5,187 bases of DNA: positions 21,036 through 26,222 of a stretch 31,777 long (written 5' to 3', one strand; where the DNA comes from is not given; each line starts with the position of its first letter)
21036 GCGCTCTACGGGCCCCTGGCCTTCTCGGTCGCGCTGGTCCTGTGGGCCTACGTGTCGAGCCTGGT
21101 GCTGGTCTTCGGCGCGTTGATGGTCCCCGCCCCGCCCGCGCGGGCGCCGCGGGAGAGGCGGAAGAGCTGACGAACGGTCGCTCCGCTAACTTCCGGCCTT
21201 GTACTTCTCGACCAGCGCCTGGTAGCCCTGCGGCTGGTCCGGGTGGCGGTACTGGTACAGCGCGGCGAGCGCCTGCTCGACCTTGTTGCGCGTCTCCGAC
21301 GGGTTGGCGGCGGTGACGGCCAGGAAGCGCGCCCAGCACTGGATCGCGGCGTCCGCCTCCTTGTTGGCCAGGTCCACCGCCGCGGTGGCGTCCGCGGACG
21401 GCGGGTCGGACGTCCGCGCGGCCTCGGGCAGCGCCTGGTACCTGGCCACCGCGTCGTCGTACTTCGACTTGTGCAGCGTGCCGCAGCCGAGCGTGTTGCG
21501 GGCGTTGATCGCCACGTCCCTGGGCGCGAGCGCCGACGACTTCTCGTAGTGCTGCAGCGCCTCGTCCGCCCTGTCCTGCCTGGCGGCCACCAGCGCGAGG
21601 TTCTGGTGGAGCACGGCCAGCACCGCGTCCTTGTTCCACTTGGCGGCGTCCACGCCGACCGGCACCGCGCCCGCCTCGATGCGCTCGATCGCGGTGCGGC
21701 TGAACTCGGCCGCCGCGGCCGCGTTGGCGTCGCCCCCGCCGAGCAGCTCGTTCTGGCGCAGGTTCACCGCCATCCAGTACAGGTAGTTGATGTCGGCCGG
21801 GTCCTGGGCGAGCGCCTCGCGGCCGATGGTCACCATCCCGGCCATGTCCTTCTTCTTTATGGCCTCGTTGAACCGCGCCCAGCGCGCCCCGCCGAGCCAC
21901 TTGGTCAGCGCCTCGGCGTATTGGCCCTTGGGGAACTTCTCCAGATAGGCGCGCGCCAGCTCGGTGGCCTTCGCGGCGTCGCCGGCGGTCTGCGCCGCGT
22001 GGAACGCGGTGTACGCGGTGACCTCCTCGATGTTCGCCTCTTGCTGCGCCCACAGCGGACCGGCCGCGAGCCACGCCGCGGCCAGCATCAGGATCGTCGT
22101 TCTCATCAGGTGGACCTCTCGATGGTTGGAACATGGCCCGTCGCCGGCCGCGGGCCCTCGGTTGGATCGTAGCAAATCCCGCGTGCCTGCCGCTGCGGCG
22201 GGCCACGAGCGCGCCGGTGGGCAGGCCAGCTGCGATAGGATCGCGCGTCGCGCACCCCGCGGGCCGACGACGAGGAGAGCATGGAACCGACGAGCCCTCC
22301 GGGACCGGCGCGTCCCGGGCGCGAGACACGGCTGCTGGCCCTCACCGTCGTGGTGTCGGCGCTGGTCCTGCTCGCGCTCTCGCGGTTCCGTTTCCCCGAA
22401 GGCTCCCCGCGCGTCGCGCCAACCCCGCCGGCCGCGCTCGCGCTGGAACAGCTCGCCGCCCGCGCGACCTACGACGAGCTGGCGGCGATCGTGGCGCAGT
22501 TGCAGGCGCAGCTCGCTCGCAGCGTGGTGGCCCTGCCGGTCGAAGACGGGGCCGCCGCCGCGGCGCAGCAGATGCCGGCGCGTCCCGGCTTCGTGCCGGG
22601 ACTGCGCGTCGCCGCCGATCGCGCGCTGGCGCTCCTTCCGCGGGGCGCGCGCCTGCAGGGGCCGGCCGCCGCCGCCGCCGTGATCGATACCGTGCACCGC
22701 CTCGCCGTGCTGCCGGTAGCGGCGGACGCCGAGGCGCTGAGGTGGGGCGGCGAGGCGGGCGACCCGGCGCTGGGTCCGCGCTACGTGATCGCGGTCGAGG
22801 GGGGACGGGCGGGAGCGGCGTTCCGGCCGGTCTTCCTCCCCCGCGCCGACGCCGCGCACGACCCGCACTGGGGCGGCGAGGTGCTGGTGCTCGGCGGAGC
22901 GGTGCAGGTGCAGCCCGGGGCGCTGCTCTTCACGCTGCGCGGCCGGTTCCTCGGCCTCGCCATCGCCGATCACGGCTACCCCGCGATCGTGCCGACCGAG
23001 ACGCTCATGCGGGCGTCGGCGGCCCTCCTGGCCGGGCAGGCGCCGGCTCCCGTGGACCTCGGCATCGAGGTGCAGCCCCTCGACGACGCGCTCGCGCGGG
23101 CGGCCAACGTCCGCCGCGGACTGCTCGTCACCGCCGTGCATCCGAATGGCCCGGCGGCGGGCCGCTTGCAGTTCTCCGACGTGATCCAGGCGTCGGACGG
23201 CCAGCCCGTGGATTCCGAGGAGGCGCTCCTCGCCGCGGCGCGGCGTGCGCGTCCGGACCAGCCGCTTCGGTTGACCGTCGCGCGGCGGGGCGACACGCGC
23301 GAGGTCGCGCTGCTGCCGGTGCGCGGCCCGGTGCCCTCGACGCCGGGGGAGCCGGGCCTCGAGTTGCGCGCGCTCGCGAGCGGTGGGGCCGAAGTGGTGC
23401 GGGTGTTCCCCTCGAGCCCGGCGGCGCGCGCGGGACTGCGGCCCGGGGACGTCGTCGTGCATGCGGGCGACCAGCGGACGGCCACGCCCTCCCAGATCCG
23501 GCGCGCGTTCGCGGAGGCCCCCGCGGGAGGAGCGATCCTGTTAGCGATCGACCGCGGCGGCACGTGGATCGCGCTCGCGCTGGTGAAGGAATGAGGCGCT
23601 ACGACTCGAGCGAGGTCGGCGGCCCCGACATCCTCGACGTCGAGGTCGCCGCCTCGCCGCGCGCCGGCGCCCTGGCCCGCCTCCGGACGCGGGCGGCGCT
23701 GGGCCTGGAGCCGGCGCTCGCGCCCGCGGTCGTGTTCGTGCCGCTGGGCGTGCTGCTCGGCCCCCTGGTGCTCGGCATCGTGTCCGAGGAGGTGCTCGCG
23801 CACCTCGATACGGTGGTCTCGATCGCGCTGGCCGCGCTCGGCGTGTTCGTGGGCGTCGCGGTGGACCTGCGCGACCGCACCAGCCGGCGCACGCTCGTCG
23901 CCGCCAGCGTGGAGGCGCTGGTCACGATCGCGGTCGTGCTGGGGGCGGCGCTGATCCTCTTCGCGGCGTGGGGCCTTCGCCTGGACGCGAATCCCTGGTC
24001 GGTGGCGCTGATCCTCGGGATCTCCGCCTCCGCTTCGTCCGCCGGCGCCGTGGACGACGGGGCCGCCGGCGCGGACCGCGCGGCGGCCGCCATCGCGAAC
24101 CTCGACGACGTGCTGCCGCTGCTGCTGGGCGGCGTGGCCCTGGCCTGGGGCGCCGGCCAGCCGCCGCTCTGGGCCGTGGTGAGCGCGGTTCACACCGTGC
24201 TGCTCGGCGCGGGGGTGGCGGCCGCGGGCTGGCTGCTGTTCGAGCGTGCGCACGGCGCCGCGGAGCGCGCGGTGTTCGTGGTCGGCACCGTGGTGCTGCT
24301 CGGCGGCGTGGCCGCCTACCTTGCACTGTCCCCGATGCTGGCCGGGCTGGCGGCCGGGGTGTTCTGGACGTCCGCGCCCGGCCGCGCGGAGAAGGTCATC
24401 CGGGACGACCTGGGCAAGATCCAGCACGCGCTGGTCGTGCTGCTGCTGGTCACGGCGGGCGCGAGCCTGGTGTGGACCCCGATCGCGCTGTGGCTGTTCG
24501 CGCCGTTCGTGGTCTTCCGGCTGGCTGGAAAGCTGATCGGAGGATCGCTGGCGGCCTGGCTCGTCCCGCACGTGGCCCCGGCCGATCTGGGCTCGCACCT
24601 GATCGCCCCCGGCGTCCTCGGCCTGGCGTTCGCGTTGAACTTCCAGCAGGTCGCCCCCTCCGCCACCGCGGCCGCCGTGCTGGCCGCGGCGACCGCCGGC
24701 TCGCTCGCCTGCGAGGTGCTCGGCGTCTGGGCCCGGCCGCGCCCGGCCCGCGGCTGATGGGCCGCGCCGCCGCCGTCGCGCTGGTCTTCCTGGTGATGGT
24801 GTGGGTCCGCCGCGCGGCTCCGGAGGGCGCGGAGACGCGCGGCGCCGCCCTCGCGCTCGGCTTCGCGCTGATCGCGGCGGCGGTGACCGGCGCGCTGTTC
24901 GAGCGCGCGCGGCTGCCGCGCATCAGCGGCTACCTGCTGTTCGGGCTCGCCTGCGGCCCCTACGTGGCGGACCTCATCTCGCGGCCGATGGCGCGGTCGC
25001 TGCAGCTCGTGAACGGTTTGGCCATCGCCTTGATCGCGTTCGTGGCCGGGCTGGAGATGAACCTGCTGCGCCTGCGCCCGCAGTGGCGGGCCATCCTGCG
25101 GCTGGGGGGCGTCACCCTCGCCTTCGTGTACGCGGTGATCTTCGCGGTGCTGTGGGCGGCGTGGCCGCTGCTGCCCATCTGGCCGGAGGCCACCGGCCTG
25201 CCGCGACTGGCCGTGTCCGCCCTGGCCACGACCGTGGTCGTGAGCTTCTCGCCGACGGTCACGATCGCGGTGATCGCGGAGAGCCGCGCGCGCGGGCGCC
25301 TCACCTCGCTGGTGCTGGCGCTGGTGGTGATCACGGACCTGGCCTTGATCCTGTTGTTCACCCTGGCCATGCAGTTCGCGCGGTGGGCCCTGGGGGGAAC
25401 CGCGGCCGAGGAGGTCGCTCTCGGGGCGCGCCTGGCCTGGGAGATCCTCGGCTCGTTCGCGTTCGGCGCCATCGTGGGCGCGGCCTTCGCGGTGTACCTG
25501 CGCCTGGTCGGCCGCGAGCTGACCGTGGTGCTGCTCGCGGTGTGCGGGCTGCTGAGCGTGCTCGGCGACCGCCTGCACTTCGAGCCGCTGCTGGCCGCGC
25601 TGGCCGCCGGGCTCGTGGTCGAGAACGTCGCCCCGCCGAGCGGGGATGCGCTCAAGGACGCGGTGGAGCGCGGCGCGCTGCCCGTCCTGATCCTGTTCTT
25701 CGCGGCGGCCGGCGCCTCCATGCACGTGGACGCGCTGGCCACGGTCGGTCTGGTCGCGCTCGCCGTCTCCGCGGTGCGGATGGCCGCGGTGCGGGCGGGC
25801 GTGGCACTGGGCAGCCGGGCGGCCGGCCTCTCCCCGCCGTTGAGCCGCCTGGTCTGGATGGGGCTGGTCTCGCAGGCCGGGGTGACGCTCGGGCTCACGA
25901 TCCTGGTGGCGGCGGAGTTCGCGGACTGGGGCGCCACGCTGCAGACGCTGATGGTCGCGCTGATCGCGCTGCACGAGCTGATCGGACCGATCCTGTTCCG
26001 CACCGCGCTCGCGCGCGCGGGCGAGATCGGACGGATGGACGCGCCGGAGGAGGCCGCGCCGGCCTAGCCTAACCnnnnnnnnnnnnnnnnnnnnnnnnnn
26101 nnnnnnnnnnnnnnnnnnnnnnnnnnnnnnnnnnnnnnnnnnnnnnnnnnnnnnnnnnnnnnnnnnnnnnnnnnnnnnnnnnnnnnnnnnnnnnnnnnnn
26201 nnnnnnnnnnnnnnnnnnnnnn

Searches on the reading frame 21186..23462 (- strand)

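Call 14: search_protein_families(library=pfam, proteins=[window:21186-23462:-], max_evalue=0.001)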
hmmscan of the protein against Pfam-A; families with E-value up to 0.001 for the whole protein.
window:21186-23462:- (758 aa): 1 family
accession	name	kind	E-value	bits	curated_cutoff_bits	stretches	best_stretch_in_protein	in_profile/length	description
PF13424.12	TPR_12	-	4.7e-05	23.9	30.1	1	616-676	4-69/77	Tetratricopeptide repeat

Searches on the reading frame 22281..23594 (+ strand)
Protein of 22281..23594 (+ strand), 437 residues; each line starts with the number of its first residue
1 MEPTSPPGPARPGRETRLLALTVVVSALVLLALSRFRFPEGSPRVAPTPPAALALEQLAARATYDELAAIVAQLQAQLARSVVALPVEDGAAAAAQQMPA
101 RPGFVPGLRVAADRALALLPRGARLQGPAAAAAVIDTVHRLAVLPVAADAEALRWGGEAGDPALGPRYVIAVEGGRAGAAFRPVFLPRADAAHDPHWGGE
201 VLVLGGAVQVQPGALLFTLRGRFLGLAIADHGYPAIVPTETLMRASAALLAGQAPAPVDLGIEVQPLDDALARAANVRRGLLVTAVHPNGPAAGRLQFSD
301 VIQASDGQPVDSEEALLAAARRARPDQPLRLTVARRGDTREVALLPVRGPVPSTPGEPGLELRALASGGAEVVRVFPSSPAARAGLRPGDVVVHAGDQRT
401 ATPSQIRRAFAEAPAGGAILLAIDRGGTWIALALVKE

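Call 14: search_protein_families(library=pfam, proteins=[window:22281-23594:+], max_evalue=0.001)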
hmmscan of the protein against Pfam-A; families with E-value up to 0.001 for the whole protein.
window:22281-23594:+ (437 aa): 3 families
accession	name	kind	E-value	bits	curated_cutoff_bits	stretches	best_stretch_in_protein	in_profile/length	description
PF13180.12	PDZ_2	-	8.6e-20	71.3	27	2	259-343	2-77/80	PDZ domain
PF17820.7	PDZ_6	-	2.2e-15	56.6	27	1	372-425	2-54/54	PDZ domain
PF00595.29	PDZ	-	3.2e-09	37.5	23.2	0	260-333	12-80/81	PDZ domain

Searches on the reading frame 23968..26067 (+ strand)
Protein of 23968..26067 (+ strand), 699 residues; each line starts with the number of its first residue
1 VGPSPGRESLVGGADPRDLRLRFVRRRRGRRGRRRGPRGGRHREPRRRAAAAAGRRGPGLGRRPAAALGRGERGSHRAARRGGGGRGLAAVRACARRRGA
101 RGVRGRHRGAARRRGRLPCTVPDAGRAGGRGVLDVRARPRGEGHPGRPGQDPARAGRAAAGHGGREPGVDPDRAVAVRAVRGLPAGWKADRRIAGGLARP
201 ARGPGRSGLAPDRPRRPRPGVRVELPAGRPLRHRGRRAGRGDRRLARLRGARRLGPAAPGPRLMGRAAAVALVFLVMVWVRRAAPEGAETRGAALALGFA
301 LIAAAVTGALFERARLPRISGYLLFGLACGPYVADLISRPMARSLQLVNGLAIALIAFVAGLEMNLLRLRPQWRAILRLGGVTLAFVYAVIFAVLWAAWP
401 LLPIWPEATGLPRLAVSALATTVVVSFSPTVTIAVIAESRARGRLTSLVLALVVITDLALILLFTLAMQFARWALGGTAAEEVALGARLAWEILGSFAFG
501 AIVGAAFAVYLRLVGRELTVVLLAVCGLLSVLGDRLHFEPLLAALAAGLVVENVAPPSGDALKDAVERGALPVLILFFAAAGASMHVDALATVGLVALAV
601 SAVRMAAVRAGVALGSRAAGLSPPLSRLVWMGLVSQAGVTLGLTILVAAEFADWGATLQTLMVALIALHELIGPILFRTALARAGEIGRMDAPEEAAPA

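Call 14: search_protein_families(library=pfam, proteins=[window:23968-26067:+], max_evalue=0.001)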
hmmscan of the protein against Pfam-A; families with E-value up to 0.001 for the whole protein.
window:23968-26067:+ (699 aa): 1 family
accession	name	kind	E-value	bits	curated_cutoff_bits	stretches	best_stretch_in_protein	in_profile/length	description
PF00999.27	Na_H_Exchanger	-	2.9e-24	86.1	26.2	1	302-671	2-363/375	Sodium/hydrogen exchanger, transmembrane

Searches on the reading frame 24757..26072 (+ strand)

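Call 14: search_protein_families(library=pfam, proteins=[window:24801-26072:+], max_evalue=0.001)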
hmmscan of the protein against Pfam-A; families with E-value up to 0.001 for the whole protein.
window:24801-26072:+ (423 aa): 0 families

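Call 101: search_protein_families(library=pfam, proteins=[window:24757-26067:+], max_evalue=0.001)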
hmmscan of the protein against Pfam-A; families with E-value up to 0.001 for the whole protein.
window:24757-26067:+ (436 aa): 1 family
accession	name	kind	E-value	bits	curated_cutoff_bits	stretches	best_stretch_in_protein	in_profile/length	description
PF00999.27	Na_H_Exchanger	-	6.8e-25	88.1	26.2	1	39-408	2-363/375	Sodium/hydrogen exchanger, transmembrane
